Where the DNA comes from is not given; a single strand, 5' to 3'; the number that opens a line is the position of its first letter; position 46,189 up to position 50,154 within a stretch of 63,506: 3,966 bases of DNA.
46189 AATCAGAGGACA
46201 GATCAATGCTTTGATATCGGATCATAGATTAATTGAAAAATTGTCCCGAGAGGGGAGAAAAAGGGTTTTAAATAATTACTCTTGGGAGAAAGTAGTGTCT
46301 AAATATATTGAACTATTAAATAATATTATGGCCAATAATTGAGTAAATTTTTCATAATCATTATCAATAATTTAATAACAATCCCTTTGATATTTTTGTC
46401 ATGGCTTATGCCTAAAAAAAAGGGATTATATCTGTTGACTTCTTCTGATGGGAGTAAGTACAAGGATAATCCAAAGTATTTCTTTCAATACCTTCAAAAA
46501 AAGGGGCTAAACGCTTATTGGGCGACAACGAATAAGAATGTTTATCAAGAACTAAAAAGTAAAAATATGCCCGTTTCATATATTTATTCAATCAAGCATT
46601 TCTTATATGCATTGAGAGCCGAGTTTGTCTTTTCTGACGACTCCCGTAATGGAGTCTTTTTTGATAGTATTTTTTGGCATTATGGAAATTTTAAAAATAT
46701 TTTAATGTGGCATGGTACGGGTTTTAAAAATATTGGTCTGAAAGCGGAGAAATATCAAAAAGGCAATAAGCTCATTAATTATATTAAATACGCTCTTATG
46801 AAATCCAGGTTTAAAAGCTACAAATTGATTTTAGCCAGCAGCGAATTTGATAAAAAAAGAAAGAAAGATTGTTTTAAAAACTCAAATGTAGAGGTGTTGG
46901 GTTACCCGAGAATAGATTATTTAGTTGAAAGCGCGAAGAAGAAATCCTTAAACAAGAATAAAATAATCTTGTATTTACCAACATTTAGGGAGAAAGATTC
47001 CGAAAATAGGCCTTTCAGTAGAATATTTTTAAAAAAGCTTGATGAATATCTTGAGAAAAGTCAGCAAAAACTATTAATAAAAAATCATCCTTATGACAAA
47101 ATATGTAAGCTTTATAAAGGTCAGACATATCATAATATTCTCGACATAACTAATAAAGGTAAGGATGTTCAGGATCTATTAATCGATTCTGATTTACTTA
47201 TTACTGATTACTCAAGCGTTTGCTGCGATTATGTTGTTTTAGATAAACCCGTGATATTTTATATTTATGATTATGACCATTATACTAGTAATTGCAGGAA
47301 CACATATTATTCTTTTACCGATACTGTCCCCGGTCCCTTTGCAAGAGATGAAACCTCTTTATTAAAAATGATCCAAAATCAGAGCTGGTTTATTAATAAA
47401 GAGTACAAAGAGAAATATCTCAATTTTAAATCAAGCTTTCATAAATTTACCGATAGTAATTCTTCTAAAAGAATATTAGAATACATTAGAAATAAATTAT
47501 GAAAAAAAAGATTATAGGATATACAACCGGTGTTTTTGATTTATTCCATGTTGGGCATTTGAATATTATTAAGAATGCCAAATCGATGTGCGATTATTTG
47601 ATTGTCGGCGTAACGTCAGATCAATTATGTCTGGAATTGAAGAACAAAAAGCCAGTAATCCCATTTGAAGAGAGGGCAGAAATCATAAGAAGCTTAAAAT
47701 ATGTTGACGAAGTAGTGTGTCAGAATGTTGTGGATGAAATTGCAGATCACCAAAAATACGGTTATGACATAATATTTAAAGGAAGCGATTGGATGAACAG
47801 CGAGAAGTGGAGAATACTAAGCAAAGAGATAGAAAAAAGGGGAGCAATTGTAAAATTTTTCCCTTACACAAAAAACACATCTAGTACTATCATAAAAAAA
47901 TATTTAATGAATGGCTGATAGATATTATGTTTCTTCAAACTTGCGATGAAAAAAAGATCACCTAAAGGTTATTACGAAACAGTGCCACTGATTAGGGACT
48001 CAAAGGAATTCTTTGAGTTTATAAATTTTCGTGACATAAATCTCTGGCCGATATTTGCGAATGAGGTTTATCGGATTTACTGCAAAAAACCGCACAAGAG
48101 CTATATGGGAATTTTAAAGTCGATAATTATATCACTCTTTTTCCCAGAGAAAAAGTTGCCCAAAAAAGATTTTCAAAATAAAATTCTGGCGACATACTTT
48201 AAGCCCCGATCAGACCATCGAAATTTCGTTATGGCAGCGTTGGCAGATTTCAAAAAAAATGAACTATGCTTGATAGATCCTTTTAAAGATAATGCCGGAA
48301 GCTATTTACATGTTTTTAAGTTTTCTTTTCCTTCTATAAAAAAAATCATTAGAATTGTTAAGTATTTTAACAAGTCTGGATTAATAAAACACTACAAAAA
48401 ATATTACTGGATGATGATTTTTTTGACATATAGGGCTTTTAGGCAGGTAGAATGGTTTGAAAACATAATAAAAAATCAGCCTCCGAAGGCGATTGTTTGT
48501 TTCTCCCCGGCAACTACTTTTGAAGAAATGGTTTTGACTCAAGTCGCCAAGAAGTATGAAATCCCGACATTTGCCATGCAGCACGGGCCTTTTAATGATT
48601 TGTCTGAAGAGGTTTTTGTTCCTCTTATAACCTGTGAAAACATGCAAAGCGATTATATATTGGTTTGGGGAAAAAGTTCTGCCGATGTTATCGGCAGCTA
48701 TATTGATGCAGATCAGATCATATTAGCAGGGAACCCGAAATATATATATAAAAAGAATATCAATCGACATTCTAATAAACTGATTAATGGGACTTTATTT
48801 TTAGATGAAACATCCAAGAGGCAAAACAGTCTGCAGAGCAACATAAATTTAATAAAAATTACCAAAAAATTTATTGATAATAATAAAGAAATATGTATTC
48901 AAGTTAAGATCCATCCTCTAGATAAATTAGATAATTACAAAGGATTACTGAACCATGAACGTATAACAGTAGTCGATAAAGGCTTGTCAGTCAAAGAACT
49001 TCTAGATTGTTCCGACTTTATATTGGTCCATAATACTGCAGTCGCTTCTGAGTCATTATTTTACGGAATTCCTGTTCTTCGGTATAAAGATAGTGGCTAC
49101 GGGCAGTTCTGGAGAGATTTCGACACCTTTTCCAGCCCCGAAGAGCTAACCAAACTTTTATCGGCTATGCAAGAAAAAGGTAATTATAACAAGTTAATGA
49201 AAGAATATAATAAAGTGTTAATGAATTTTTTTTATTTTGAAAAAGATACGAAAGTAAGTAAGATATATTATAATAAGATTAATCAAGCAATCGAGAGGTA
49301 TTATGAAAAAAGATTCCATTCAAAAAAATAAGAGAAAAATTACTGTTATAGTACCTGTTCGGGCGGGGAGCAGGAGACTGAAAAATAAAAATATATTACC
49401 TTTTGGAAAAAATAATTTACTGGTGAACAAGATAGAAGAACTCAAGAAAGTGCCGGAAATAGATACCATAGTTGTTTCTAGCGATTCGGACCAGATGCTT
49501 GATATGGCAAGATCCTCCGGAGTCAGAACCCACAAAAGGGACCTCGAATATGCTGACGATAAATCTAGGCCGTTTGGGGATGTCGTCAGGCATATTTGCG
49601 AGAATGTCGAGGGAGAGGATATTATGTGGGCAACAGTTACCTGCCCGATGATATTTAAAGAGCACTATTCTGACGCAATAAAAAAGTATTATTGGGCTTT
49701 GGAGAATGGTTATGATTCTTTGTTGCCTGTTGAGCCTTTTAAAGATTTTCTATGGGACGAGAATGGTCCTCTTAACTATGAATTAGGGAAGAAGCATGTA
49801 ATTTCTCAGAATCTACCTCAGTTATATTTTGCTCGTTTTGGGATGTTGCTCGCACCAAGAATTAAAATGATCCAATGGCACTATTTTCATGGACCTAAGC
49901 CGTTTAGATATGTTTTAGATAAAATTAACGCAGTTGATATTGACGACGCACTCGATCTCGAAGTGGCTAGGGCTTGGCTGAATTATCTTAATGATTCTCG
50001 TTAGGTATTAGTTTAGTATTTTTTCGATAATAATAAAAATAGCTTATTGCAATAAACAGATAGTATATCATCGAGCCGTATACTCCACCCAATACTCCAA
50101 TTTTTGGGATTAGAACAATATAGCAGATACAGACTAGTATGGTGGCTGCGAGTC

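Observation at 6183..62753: Pervasive 7-nt-periodic AT-rich mini-insertions, in-frame inside conserved genes and also in spacers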

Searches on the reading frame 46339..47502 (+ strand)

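Call 55: search_protein_families(library=pfam, proteins=[window:46339-47502:+], max_evalue=0.00001)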
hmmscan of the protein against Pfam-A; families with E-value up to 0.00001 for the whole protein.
window:46339-47502:+ (387 aa): 1 family
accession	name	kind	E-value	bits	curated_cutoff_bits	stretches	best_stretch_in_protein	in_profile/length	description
PF04464.20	Glyphos_transf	-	6.9e-66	223.1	22.1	1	19-383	4-365/367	CDP-Glycerol:Poly(glycerophosphate) glycerophosphotransferase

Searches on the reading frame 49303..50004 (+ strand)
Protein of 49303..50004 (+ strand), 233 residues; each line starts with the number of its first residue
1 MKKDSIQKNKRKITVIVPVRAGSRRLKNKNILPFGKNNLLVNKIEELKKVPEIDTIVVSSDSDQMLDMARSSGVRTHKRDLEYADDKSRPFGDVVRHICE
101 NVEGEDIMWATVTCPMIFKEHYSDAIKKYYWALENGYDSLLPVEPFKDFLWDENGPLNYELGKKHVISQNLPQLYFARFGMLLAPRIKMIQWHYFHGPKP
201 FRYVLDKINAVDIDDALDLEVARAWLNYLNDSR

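Call 55: search_protein_families(library=pfam, proteins=[window:49303-50004:+], max_evalue=0.00001)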
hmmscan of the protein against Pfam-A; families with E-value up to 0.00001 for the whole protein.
window:49303-50004:+ (233 aa): 1 family
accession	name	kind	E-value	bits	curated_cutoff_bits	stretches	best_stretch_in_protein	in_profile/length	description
PF02348.25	CTP_transf_3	-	5.3e-15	56.3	22.6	1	15-129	2-114/217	Cytidylyltransferase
